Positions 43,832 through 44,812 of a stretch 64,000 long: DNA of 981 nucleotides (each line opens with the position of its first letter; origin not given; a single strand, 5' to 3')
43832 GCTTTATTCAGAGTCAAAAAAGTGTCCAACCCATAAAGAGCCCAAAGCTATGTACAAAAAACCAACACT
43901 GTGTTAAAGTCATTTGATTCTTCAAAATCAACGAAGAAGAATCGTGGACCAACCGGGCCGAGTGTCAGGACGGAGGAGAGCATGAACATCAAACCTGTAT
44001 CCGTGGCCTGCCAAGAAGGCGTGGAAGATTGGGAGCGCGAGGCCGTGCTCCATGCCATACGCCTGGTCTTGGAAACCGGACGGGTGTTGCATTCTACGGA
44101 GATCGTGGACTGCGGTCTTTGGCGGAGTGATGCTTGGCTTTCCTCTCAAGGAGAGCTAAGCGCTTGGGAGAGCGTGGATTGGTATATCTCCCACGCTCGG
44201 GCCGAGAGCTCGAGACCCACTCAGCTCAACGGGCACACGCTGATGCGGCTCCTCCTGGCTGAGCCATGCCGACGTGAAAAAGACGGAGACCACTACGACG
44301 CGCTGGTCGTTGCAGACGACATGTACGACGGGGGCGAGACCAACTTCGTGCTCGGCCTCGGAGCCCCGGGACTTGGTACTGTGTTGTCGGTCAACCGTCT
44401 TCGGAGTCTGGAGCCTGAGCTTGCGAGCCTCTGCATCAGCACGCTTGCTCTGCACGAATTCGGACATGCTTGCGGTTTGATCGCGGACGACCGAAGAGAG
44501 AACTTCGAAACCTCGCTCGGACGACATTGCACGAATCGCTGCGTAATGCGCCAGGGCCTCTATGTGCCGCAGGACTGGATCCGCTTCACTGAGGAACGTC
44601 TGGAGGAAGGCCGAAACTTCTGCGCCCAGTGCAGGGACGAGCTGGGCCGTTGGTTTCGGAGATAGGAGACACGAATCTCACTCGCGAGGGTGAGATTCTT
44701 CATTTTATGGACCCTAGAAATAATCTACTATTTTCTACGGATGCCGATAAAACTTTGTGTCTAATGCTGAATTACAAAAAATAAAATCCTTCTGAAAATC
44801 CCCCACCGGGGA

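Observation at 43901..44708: GC-rich archaemetzincin-like metalloprotease gene inserted, on the opposite strand, into the glycosyltransferase cluster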

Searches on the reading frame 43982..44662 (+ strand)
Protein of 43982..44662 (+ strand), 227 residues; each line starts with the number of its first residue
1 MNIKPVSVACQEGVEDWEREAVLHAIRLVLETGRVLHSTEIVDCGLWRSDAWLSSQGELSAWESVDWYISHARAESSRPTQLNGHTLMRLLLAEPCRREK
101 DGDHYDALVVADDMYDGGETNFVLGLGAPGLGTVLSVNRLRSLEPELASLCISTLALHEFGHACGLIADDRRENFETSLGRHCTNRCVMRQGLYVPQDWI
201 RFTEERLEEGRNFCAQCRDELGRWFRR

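Call 7: search_protein_families(library=pfam, proteins=[window:43982-44662:+], max_evalue=10)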
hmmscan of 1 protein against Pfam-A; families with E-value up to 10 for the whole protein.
window:43982-44662:+ (227 aa): 1 family
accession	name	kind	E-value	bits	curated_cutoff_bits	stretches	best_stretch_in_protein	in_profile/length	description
PF04736.17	Eclosion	-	0.067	13.4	25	1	212-226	15-29/61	Eclosion hormone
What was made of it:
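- The protein itself gets no Pfam M54 hit (call 7).
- Tried and rejected: Pfam scan of the protein: no M54 hit, only a spurious 'Eclosion' match at E = 0.067 (call 7).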

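Call 8: search_protein_families(library=ncbifam, proteins=[window:43982-44662:+], max_evalue=10)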
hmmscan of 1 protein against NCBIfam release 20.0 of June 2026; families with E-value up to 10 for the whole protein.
window:43982-44662:+ (227 aa): 1 family
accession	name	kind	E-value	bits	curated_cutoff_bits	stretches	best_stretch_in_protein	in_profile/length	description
NF033823.0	archmetzin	subfamily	5.9e-09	36.1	145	1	81-221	49-170/170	archaemetzincin family Zn-dependent metalloprotease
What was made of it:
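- On Archaemetzincin (MEROPS M54, Pfam PF07998, NCBIfam NF033823): The query has no Pfam hit at E <= 10 (call 7), and NCBIfam gives 36.1 bits against a cut-off of 145 (call 8).
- Closest known: Archaemetzincins AmzA of Methanopyrus kandleri. Different: The query is below the curated family thresholds (calls 7, 8).
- It scores 36 bits against a 145-bit NCBIfam cut-off (call 8).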

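Call 9: search_solved_structures(query=window:43982-44662:+, max_evalue=10, show_alignments=3)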
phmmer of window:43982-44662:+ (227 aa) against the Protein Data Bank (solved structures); distinct sequences matched with E-value up to 10: 3.
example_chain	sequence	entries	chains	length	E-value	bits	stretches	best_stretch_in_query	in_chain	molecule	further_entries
2x7m_A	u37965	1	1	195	0.0003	23.2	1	80-167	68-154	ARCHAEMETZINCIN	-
4axq_A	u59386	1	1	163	0.0035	19.7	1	110-190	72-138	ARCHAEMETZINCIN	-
3zvs_A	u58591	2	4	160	0.0035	19.7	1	110-190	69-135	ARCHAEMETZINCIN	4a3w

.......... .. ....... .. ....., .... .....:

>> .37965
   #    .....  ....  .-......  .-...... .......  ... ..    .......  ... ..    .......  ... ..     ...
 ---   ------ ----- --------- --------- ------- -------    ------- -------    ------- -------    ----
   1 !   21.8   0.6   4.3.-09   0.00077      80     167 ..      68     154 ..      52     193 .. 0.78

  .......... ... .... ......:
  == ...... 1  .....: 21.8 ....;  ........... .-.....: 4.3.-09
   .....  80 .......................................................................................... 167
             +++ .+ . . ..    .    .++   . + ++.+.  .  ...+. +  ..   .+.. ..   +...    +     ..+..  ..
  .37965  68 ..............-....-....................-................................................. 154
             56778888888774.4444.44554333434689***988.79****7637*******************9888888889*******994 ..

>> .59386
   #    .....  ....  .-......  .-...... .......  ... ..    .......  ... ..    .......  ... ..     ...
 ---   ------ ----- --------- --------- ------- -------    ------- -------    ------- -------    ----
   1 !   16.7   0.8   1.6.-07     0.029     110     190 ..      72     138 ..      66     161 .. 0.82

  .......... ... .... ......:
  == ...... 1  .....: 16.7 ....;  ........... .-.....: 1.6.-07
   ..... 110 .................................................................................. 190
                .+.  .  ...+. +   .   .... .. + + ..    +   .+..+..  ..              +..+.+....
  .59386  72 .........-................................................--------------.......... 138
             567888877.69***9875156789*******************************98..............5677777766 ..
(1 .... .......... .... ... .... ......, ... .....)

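Call 10: find_homologous_proteins(query=window:43982-44662:+, max_evalue=0.001)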
Query window:43982-44662:+ (227 aa): 4 proteins with E <= 0.001 among 461 candidates.
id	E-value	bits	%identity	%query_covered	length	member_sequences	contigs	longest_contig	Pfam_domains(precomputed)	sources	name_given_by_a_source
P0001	3.3e-153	526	100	100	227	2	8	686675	-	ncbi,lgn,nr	ncbi:MAG: hypothetical protein HYY51_01685 [Candidatus Magasanikbacteria bacterium]|nr:hypothetical 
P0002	1.4e-11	62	28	96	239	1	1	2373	-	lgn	-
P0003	2.6e-9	55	30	68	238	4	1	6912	-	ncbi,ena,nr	ncbi:MAG: hypothetical protein J7M15_02985 [Anaerolineae bacterium]|nr:hypothetical protein [Anaerol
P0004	7.4e-9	53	26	95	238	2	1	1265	-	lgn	-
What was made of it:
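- Tried and rejected: Word-indexed homology search with the single sequence: only 3 distant homologues (call 10).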

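Call 13: find_encoding_contigs(protein=P0001, flank=10000, max_places=8)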
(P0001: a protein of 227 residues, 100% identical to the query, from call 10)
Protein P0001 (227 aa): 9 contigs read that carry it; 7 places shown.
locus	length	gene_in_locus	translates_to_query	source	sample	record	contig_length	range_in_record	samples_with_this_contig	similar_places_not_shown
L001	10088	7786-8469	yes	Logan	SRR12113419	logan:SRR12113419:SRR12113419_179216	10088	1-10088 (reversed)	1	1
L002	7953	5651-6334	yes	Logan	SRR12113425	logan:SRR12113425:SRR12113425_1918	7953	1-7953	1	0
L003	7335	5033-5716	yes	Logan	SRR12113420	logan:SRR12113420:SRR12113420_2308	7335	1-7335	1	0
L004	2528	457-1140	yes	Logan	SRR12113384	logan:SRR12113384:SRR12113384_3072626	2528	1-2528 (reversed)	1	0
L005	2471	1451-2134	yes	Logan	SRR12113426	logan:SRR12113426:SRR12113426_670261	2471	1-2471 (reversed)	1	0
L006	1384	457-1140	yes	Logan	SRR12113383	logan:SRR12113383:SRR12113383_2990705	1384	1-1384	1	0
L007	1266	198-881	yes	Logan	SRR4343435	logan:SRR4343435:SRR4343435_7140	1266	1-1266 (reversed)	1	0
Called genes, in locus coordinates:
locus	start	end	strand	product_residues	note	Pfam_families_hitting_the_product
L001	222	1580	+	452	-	-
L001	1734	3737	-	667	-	-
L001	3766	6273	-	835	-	PF13196:DUF4012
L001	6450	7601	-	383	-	PF13439:Glyco_transf_4, PF13579:Glyco_trans_4_4 (weak), PF20706:GT4-conflict, PF00534:Glycos_transf_1, PF13692:Glyco_trans_1_4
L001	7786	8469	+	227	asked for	-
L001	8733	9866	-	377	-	PF13439:Glyco_transf_4, PF20706:GT4-conflict, PF00534:Glycos_transf_1, PF13692:Glyco_trans_1_4, PF13524:Glyco_trans_1_2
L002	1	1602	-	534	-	?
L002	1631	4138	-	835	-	PF13196:DUF4012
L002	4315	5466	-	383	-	PF13439:Glyco_transf_4, PF13579:Glyco_trans_4_4 (weak), PF20706:GT4-conflict, PF00534:Glycos_transf_1, PF13692:Glyco_trans_1_4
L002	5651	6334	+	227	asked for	-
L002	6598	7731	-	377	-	PF13439:Glyco_transf_4, PF20706:GT4-conflict, PF00534:Glycos_transf_1, PF13692:Glyco_trans_1_4, PF13524:Glyco_trans_1_2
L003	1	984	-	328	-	?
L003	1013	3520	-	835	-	PF13196:DUF4012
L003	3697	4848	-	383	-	PF13439:Glyco_transf_4, PF13579:Glyco_trans_4_4 (weak), PF20706:GT4-conflict, PF00534:Glycos_transf_1, PF13692:Glyco_trans_1_4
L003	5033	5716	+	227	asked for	-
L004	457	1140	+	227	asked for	-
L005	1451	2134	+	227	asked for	-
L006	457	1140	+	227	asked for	-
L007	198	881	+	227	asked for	-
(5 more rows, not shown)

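Call 16: find_encoding_contigs(protein=P0003, flank=10000)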
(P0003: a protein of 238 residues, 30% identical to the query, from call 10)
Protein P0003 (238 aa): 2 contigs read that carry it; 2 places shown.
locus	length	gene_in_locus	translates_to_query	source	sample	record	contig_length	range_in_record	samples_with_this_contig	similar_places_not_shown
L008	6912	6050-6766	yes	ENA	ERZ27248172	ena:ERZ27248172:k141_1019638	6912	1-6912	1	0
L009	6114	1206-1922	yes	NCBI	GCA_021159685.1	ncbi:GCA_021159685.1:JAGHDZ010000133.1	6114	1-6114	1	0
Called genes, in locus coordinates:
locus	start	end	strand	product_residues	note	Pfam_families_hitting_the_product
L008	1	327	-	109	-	?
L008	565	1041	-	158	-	PF00174:Oxidored_molyb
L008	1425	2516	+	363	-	PF00493:MCM (faint), PF07728:AAA_5 (faint), PF01078:Mg_chelatase (weak), PF17863:AAA_lid_2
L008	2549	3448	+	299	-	PF26791:AAPxQ, PF00092:VWA, PF13519:VWA_2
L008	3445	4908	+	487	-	PF00892:EamA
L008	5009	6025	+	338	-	PF01408:GFO_IDH_MocA, PF22725:GFO_IDH_MocA_C3, PF02894:GFO_IDH_MocA_C (faint)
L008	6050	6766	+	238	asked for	-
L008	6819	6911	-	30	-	?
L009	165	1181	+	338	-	PF01408:GFO_IDH_MocA, PF22725:GFO_IDH_MocA_C3, PF02894:GFO_IDH_MocA_C (faint)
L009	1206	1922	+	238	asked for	-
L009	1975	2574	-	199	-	PF00551:Formyl_trans_N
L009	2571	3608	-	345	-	PF00586:AIRS, PF02769:AIRS_C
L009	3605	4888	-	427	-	PF02844:GARS_N, PF01071:GARS_A, PF02786:CPSase_L_D2 (weak), PF02222:ATP-grasp (weak), PF02843:GARS_C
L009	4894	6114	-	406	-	PF13522:GATase_6, PF13537:GATase_7, PF00156:Pribosyltran (weak)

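Call 17: find_encoding_contigs(protein=P0002, flank=10000)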
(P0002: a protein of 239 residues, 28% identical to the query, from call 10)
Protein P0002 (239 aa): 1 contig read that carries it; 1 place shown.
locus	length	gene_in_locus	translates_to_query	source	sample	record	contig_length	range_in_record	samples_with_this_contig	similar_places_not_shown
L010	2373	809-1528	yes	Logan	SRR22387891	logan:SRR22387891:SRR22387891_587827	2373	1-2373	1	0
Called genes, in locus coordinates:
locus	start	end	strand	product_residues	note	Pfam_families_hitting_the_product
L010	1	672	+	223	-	?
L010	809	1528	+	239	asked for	-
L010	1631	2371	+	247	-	?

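Call 26: predict_structure(alignment_id=A1)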
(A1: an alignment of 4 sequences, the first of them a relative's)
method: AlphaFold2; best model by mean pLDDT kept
length: 227 residues; sequences in the alignment: 4
mean_pLDDT: 64.0   pTM: 0.69
mean pLDDT of the five models: 64.0, 61.4, 55.8, 50.1, 48.5
residues with pLDDT >= 90: 6; 70-90: 100; 50-70: 54; < 50: 67
segments of 3 or more residues with pLDDT < 50: 44-46, 48-62, 167-195, 214-227
pLDDT, mean of each block of 10 residues (from residue 1): 70 88 80 54 47 43 70 80 83 62 76 75 73 83 79 77 57 34 35 50 59 49 42
secondary structure, 60 per line:
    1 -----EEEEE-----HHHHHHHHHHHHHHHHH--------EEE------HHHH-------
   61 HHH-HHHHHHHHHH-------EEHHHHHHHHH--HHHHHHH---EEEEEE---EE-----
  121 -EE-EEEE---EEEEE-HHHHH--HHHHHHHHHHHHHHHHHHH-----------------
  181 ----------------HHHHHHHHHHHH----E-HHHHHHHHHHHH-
elements in order: E6-10 H16-32 E41-43 H50-53 H65-74 H84-92 H95-101 E105-110 E125-128 E132-136 H138-142 H145-163 H197-208 H215-226
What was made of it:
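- Tried and rejected: First AF2 run with a 4-sequence alignment: a poor model (pLDDT 64, call 26).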

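Call 27: search_protein_representatives(alignment_id=A1)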
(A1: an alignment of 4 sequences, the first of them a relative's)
Query: 4 sequences, 238 profile positions. Proteins with E-value up to 0.001 (for the whole library): 682; up to 1e-10: 356; up to 1e-30: 76. The best 150 are listed.
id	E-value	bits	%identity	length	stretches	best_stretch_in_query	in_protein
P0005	9.9e-77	274.1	-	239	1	1-238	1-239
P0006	4.3e-73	262.2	-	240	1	1-238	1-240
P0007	4.5e-71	255.6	-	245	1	3-234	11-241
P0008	4.0e-67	242.7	-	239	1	3-236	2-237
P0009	7.1e-67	241.8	-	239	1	3-236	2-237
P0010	2.3e-60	220.5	-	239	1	1-233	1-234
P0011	2.0e-59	217.5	-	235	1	3-238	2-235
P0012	1.6e-54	201.4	-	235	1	2-236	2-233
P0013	7.0e-51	189.5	-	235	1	3-237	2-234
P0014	2.7e-47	177.8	-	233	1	3-232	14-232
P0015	2.6e-45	171.2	-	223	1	41-230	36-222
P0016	1.2e-44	169.0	-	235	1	2-176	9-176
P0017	4.6e-44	167.2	-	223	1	2-230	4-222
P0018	7.6e-44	166.4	-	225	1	3-237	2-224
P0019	9.9e-43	162.8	-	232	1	2-231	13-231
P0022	4.3e-41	157.4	-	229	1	3-230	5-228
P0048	6.2e-35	137.3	-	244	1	4-231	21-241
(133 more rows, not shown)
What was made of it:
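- Tried and rejected: This made the family look nearly orphan, and the exhaustive profile search corrected that (call 27).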

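Call 32: search_solved_structures(query=A2, max_evalue=1, show_alignments=2)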
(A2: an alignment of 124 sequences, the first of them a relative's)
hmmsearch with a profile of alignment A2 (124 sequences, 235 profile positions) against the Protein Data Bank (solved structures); distinct sequences matched with E-value up to 1: 23.
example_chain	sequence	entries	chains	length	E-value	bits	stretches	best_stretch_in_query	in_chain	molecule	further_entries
3zvs_A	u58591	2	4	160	1.1e-13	54.3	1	107-222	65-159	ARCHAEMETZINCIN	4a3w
4axq_A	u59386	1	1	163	1.1e-13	54.3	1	107-222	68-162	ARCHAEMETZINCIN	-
2x7m_A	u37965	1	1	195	1.4e-11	47.5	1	74-225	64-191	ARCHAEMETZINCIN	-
3lmc_A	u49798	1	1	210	9.9e-08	34.9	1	108-222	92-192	Peptidase, zinc-dependent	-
3b8z_A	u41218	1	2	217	0.00022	23.9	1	86-173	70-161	protein ADAMTS-5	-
3ljt_A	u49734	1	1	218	0.00022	23.9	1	86-173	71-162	A disintegrin and metalloproteinase with thrombospondin motifs 5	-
3hy7_A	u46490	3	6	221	0.00023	23.9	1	86-173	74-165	A disintegrin and metalloproteinase with thrombospondin motifs 5 | Catalytic Domain of ADAMTS-5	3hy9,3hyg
6yjm_A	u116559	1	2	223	0.00023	23.8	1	86-173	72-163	A disintegrin and metalloproteinase with thrombospondin motifs 5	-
3q2g_A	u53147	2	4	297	0.00032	23.4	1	95-173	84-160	A disintegrin and metalloproteinase with thrombospondin motifs 1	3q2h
2jih_A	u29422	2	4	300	0.00033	23.3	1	95-173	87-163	ADAMTS-1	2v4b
2rjq_A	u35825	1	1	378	0.00068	22.3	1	86-173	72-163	ADAMTS-5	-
1c7k_A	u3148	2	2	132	0.051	16.2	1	148-186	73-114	ZINC ENDOPROTEASE | ZINC PROTEASE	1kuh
4hx3_A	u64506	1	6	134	0.052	16.1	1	148-186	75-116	Extracellular small neutral protease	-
4wk7_A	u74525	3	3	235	0.13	14.9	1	102-173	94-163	A disintegrin and metalloproteinase with thrombospondin motifs 4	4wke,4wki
5zjk_A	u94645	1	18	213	0.23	14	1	144-173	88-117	Myroilysin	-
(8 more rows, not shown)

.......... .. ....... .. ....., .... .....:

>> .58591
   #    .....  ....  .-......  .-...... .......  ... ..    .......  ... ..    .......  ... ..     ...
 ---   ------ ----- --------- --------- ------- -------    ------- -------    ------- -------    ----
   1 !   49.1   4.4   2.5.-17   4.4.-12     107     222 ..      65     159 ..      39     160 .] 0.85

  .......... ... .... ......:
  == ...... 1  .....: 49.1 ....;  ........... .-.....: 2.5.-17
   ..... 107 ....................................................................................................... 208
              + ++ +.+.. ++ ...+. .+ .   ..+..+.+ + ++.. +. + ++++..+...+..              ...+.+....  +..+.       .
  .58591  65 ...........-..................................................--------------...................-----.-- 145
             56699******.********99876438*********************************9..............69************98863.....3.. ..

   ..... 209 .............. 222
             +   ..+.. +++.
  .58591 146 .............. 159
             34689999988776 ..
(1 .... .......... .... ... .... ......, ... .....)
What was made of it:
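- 44477..44524 (+): Codons for residues 166-181 (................). This is the subfamily-specific segment that puts 16 residues, instead of 2, between Gly165 and the third His. It includes R171 and G180, invariant among the 14 closest sequences. Gap in the alignments to 3zvs/4axq (calls 9, 32).
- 44621..44632 (+): Codons for C214-A-Q-C217, the last two Cys of the Cys4 zinc site. Aligned to FCRECA of AfAmzA (call 32).
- On Archaemetzincin (MEROPS M54, Pfam PF07998, NCBIfam NF033823): The alignments to 3zvs/4axq open a 14-residue gap (calls 9, 32).
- Closest known: Archaemetzincins AmzA of Methanopyrus kandleri. Same: HExxHxxG, the His-Cys dyad, CX3C-X-M and the distal CxxC all align residue for residue (calls 9, 32).
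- PDB archaemetzincins: 2x7m, 4axq and 3zvs with the single sequence (call 9); E = 1.1e-13 to 1e-7 with the 124-sequence profile, followed by ADAMTS and other metzincins (call 32).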

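Call 33: search_protein_families(library=pfam, alignment_id=A2, max_evalue=0.01)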
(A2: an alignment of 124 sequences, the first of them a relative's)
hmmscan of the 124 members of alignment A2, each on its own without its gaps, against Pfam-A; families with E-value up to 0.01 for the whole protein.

A. member 1, P0001 (227 aa): 0 families

B. families by the number of members that match (of 124 scanned): 16 families
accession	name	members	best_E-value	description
PF07998.17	Peptidase_M54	61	1.6e-08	Peptidase family M54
PF13688.12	Reprolysin_5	13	0.0001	Metallo-peptidase family M12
PF13582.12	Reprolysin_3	10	2.8e-05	Metallo-peptidase family M12B Reprolysin-like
PF01421.25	Reprolysin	8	8.1e-06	Reprolysin (M12B) family zinc metalloprotease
PF16313.11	DUF4953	4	0.0018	Met-zincin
PF00413.30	Peptidase_M10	3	0.0013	Matrixin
PF06262.17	Zincin_1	2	0.0031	Zincin-like metallopeptidase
PF01882.25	DUF58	1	1.1e-07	Protein of unknown function DUF58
PF05235.19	CHAD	1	0.0034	CHAD domain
PF13574.12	Reprolysin_2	1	0.0052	Metallo-peptidase family M12B Reprolysin-like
PF19552.4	DUF6075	1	0.0056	Family of unknown function (DUF6075)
PF02031.22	Peptidase_M7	1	0.0066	Streptomyces extracellular neutral proteinase (M7) family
PF13583.11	Reprolysin_4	1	0.008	Metallo-peptidase family M12B Reprolysin-like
PF25532.1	CH_CAMSAP2_N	1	0.0086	CAMSAP2-like, calponin-homology domain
PF02076.21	STE3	1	0.0086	Pheromone A receptor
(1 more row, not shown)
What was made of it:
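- Pfam M54: matched by 61 of 124 family members (call 33).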
